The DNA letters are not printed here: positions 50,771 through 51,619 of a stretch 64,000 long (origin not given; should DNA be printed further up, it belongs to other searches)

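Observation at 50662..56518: Unassigned six-gene module: GG-terminated MoaD/ThiS Ubl, orphan protein, CobS/MoxR AAA+, CobT-like VWA, radical-SAM/SPASM and ThiF/MoeB E1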

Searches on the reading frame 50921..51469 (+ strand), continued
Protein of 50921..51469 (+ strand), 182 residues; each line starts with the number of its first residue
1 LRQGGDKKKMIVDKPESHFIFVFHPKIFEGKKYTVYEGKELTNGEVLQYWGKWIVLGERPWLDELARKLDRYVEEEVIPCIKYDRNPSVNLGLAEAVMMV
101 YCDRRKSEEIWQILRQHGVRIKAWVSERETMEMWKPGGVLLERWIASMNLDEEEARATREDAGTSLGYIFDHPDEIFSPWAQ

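Call 39: find_encoding_contigs(protein=P0107, flank=10000, max_places=2)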
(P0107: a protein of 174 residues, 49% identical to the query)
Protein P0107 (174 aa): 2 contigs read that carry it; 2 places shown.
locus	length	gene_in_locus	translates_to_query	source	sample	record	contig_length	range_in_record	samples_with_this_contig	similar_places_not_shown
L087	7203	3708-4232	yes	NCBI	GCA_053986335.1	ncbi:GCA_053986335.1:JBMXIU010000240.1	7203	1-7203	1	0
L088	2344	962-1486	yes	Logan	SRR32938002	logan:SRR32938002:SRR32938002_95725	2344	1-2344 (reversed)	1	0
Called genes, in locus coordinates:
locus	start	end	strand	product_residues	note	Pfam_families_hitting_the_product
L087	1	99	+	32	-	?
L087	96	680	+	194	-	-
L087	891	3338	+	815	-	PF02901:PFL-like, PF01228:Gly_radical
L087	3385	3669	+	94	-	PF02597:ThiS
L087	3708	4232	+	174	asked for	-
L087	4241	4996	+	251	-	PF00899:ThiF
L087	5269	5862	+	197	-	PF13384:HTH_23, PF13518:HTH_28, PF13551:HTH_29, PF06056:Terminase_5 (weak), PF13565:HTH_32, PF13592:HTH_33 (weak)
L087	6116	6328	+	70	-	PF13358:DDE_3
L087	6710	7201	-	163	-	?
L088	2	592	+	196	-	?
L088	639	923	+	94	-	PF02597:ThiS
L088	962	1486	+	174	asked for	-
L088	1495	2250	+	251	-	PF00899:ThiF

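Call 40: search_protein_families(library=pfam, alignment_id=A1, max_evalue=10)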
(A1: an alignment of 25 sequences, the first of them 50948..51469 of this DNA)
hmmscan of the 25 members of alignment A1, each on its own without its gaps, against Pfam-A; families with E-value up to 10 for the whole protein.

A. member 1, window:50948-51469:+ (173 aa): 0 families

B. families by the number of members that match (of 25 scanned): 12 families
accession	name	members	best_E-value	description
PF04839.18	PSRP-3_Ycf65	3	0.02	Plastid and cyanobacterial ribosomal protein (PSRP-3 / Ycf65)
PF08766.16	DEK_C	2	0.22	DEK C terminal domain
PF04433.23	SWIRM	1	0.027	SWIRM domain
PF12468.15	LRR_TTSS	1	0.038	Type III secretion system leucine rich repeat protein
PF17975.6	RNR_Alpha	1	0.067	Ribonucleotide reductase alpha domain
PF17630.7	DUF5511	1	0.084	Family of unknown function (DUF5511)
PF24408.1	wHTH-Calcineurin_assc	1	0.1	wHTH-Calcineurin_assc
PF09526.16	DUF2387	1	0.12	Probable metal-binding protein (DUF2387)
PF02769.27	AIRS_C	1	0.15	AIR synthase related protein, C-terminal domain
PF18810.6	PBECR2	1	0.15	phage-Barnase-EndoU-ColicinE5/D-RelE like nuclease2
PF12350.13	CTK3_C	1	0.18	CTD kinase subunit gamma CTK3 C-terminus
PF10397.14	ADSL_C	1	0.22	Adenylosuccinate lyase C-terminus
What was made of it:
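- On Bles03 family (PF08939) / eIF4E-PTL fold (g2): g2 itself has no Pfam hit at E<=10 (call 40).
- Checked: g2: no family, even at E<=10 (call 40).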

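Call 44: search_protein_families(library=pfam, proteins=[L015:9958-11136:+, L035:6917-8707:-, L030:12713-13705:+, L012:2280-3644:+, L022:4845-5852:+, L020:16434-18038:+, L018:10425-12455:+, L001:4601-4969:+, L030:5018-5338:+, L022:15934-16944:+], max_evalue=0.001)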
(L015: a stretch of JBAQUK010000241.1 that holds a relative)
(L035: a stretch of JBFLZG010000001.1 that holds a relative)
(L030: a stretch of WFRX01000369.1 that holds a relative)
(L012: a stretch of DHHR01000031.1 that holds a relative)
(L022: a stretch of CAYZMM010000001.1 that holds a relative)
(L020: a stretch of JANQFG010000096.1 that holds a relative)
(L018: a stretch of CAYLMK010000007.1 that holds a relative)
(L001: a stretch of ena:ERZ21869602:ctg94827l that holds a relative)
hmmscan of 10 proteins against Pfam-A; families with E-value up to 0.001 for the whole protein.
L015:9958-11136:+ (392 aa): 4 families
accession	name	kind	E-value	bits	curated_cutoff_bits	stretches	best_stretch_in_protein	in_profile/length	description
PF00441.29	Acyl-CoA_dh_1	-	3.9e-43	147.6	22.4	1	229-383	1-149/150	Acyl-CoA dehydrogenase, C-terminal domain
PF02771.21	Acyl-CoA_dh_N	-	1.9e-36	125.3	22.9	1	7-118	2-113/113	Acyl-CoA dehydrogenase, N-terminal domain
PF02770.24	Acyl-CoA_dh_M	-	1.9e-29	102.1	33.3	1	122-217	1-97/97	Acyl-CoA dehydrogenase, middle domain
PF08028.16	Acyl-CoA_dh_2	-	1.2e-20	74.5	22.7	1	246-366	3-127/134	Acyl-CoA dehydrogenase, C-terminal domain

L035:6917-8707:- (596 aa): 1 family
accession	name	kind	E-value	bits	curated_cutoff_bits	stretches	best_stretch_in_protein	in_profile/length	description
PF01642.28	MM_CoA_mutase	-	8.3e-136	454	22.1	1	49-589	10-512/512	Methylmalonyl-CoA mutase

L030:12713-13705:+ (330 aa): 5 families
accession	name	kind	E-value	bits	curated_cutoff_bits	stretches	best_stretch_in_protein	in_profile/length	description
PF03308.22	MeaB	-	1.8e-84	283.4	23.1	1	20-277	1-268/273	Methylmalonyl Co-A mutase-associated GTPase MeaB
PF00009.33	GTP_EFTU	-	7.6e-06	26.1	26.5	0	184-244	119-183/188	Elongation factor Tu GTP binding domain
PF03266.21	NTPase_1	-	0.0001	22.6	23.9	1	52-80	3-31/168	NTPase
PF03029.23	ATP_bind_1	-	0.00011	22.5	27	0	53-88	1-36/240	Conserved hypothetical ATP binding protein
PF01656.29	CbiA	-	0.00026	21.4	25.4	1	58-161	9-54/125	CobQ/CobB/MinD/ParA nucleotide binding domain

L012:2280-3644:+ (454 aa): 2 families
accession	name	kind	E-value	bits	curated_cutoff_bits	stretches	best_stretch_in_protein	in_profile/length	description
PF03972.19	MmgE_PrpD_N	-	9.7e-71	238.3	32.1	1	8-244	1-238/244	MmgE/PrpD N-terminal domain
PF19305.4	MmgE_PrpD_C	-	7.3e-35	120.8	32.1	1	272-437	1-172/173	MmgE/PrpD C-terminal domain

L022:4845-5852:+ (335 aa): 0 families

L020:16434-18038:+ (534 aa): 2 families
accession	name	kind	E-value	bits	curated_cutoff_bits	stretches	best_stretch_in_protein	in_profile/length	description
PF00501.34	AMP-binding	-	5.8e-86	289.1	29.9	1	12-384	2-384/384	AMP-binding enzyme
PF13193.12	AMP-binding_C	-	5.5e-17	62.9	24.5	1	434-509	1-76/76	AMP-binding enzyme C-terminal domain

L018:10425-12455:+ (676 aa): 13 families
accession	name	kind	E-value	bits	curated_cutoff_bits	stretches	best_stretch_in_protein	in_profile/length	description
PF00158.32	Sigma54_activat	-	5.2e-65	218.7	20.2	1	368-534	1-167/168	Sigma-54 interaction domain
PF13426.13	PAS_9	-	4.7e-22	78.6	27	2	233-333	3-103/103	PAS domain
PF00989.32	PAS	-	1e-18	67.8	22.6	2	238-331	19-113/113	PAS fold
PF14532.12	Sigma54_activ_2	-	3.6e-18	66.6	25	1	369-539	1-138/138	Sigma-54 interaction domain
PF25601.1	AAA_lid_14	-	1.9e-17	63.3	27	1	540-601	1-64/87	AAA+ ATPase lid domain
PF08447.18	PAS_3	-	4.8e-12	46.4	25.6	2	121-182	2-66/89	PAS fold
PF02954.25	HTH_8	-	6.2e-12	45.5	22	1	633-673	2-42/42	Bacterial regulatory protein, Fis family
PF08448.16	PAS_4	-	2.2e-10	41.2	23.1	1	106-210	3-109/110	PAS fold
PF07728.20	AAA_5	-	6e-08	33.2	22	1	391-511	1-124/139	AAA domain (dynein-related subfamily)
PF13188.13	PAS_8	-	3.6e-07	30.3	21.8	0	226-270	6-51/65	PAS domain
PF00004.35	AAA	-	1.2e-06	29.5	21.2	1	392-527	1-124/131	ATPase family associated with various cellular activities (AAA)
PF01078.27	Mg_chelatase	-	6.8e-05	22.8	20.3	0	383-412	16-45/207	Magnesium chelatase, subunit ChlI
PF13401.12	AAA_22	-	0.00069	20.4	27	0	390-426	6-42/130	AAA domain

L001:4601-4969:+ (122 aa): 0 families

L030:5018-5338:+ (106 aa): 0 families

L022:15934-16944:+ (336 aa): 4 families
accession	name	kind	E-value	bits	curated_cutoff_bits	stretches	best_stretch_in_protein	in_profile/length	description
PF03060.21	NMO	-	7.8e-57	193.6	28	1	25-318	3-330/331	Nitronate monooxygenase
PF00478.31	IMPDH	-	3.1e-08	33.5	25.6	1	24-224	25-246/345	IMP dehydrogenase / GMP reductase domain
PF01070.24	FMN_dh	-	6.5e-07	29.1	24.9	1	138-215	226-303/350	FMN-dependent dehydrogenase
PF00977.27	His_biosynth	-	5.8e-06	26.4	23.6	1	140-223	31-111/228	Histidine biosynthesis protein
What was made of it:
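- These are a methylmalonyl-CoA-mutase-like gene, MeaB, an AMP ligase, an acyl-CoA dehydrogenase and a sigma-54 regulator, i.e. alkylsuccinate-pathway genes (call 44).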

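Call 51: search_protein_families(library=pfam, proteins=[L072:3565-5775:+, L072:8449-11379:-, L072:5779-6303:+, L072:6405-7157:-, L053:2224-3099:+, L053:3078-4328:+, L053:4332-5588:+, L053:1017-2117:+, L053:13-279:+, L079:168-1334:+], max_evalue=0.001)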
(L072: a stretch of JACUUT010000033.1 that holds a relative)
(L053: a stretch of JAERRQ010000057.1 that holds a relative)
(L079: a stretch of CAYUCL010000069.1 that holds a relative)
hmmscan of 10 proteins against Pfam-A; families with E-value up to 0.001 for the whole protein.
L072:3565-5775:+ (736 aa): 5 families
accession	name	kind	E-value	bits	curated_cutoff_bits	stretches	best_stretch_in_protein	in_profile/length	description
PF13476.12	AAA_23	-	4.3e-23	83.4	27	1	5-241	1-199/201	AAA domain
PF13175.12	AAA_15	-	3.6e-08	33.9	32.1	1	5-328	5-239/374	AAA ATPase domain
PF13558.12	SbcC_Walker_B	-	1.4e-05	25.7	27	1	636-695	26-88/90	SbcC/RAD50-like, Walker B motif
PF02463.25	SMC_N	-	2.1e-05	24.5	40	1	5-65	4-67/220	RecF/RecN/SMC N terminal domain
PF13555.12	AAA_29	-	9.2e-05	22.6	27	1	14-56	12-52/61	P-loop containing region of AAA domain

L072:8449-11379:- (976 aa): 19 families
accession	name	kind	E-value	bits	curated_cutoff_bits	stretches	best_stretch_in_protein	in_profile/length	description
PF17760.6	UvrA_inter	-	1.4e-38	131.5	23.3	1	151-260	1-109/109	UvrA interaction domain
PF17755.6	UvrA_DNA-bind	-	5.6e-34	117.2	23.2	1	309-415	1-110/110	UvrA DNA-binding domain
PF00005.33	ABC_tran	-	4.5e-21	76.3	25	1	813-883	74-137/137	ABC transporter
PF02463.25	SMC_N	-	1.9e-08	34.5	40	0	646-678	10-46/220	RecF/RecN/SMC N terminal domain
PF13191.12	AAA_16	-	3.7e-08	34.5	32.6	0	636-677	2-45/167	AAA ATPase domain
PF13555.12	AAA_29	-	9.8e-08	32.1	27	0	652-678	18-47/61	P-loop containing region of AAA domain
PF13481.12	AAA_25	-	1.2e-06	28.7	27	0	18-65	6-53/195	AAA domain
PF20703.3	nSTAND1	-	3.5e-06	27.4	27.1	0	31-62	19-50/379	Novel STAND NTPase 1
PF20720.3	nSTAND3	-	5.1e-06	26.7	27.2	0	657-683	18-44/155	Novel STAND NTPase 3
PF03193.22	RsgA_GTPase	-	5.9e-06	26.7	30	0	14-62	76-123/174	RsgA GTPase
PF13476.12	AAA_23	-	2.1e-05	25.7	27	0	25-61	2-35/201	AAA domain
PF13238.12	AAA_18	-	4.4e-05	24.4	29.4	0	659-684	1-24/128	AAA domain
PF13173.12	AAA_14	-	7.5e-05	23.2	27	0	657-689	3-37/129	AAA domain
PF13401.12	AAA_22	-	0.00011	22.9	27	0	657-680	6-29/130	AAA domain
PF06745.19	ATPase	-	0.00016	21.6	26.6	0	653-682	16-45/231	KaiC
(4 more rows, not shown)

L072:5779-6303:+ (174 aa): 1 family
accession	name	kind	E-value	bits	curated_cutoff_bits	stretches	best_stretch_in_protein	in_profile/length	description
PF06445.20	GyrI-like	-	1e-21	78.2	26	1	20-172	2-155/155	GyrI-like small molecule binding domain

L072:6405-7157:- (250 aa): 0 families

L053:2224-3099:+ (291 aa): 2 families
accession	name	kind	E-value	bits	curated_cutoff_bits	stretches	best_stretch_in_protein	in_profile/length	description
PF00892.27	EamA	-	2.8e-38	131.7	28.2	2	142-272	3-134/135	EamA-like transporter family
PF03151.22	TPT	-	0.00094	19.1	30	0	167-275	29-139/291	Triose-phosphate Transporter family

L053:3078-4328:+ (416 aa): 2 families
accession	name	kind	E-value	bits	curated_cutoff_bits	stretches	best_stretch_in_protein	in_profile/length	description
PF04055.27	Radical_SAM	-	5.1e-10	40.2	29.5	1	70-185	3-108/166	Radical SAM superfamily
PF13353.11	Fer4_12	-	0.00065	20.4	22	0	64-169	5-97/137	4Fe-4S single cluster domain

L053:4332-5588:+ (418 aa): 1 family
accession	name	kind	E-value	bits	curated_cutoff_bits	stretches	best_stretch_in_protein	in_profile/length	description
PF04055.27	Radical_SAM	-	8.1e-09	36.3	29.5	1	72-202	3-121/166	Radical SAM superfamily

L053:1017-2117:+ (366 aa): 3 families
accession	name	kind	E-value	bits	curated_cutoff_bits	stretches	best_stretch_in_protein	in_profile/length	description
PF04055.27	Radical_SAM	-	2.6e-25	90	29.5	1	26-160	2-143/166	Radical SAM superfamily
PF13186.11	SPASM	-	3.8e-09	37.1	21.5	1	265-325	1-66/67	Iron-sulfur cluster-binding domain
PF13353.11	Fer4_12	-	8.6e-07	29.8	22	1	30-147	14-136/137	4Fe-4S single cluster domain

L053:13-279:+ (88 aa): 0 families

L079:168-1334:+ (388 aa): 3 families
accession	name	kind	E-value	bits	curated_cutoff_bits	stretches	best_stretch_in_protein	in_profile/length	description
PF04055.27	Radical_SAM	-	5e-31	108.5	29.5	1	38-194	1-165/166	Radical SAM superfamily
PF13186.11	SPASM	-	1.3e-07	32.2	21.5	1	284-341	5-67/67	Iron-sulfur cluster-binding domain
PF13353.11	Fer4_12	-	1.1e-05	26.1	22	1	42-143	13-116/137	4Fe-4S single cluster domain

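Call 66: search_protein_representatives(alignment_id=A1)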
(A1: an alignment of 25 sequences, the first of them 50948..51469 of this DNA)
Query: 25 sequences, 173 profile positions. Proteins with E-value up to 0.001 (for the whole library): 151; up to 1e-10: 61; up to 1e-30: 17. The best 150 are listed.
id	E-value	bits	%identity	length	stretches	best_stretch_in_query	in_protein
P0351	5.6e-69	247.5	-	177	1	1-173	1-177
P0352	6.6e-67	240.8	-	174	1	1-173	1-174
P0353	1.1e-62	227.0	-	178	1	1-173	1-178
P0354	1.4e-54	200.7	-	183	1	1-161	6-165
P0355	5.3e-53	195.5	-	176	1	1-162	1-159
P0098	2.4e-50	186.8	-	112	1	25-130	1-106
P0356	1.9e-43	164.4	-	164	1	1-108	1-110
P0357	1.6e-42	161.3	-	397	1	1-161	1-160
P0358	1.1e-41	158.7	-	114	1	60-173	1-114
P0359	7.6e-38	146.2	-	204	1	1-161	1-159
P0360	8.7e-38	146.0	-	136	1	1-138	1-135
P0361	6.0e-37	143.2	-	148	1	58-173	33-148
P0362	9.6e-37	142.6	-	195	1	1-158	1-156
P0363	5.4e-36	140.1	-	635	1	1-158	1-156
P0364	3.9e-35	137.3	-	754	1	1-153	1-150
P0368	1.5e-30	122.4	-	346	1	1-158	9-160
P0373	5.4e-24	101.0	-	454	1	38-146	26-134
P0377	1.1e-20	90.3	-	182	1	33-148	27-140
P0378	4.0e-20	88.4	-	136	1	31-134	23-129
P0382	1.9e-18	83.0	-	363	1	36-159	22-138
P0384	3.7e-18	82.1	-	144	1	33-135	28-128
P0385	3.9e-18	82.0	-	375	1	35-159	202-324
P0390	4.2e-17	78.6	-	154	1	42-163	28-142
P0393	1.9e-15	73.2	-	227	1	16-134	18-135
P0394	2.1e-15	73.1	-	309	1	37-134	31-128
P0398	2.0e-13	66.6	-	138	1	33-136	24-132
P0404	4.4e-12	62.3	-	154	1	39-135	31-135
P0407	3.3e-11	59.4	-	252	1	42-167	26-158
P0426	9.7e-09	51.4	-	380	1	21-171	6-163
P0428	1.3e-08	50.9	-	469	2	34-126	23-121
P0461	5.7e-06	42.4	-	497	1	33-159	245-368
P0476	5.8e-05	39.1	-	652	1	42-131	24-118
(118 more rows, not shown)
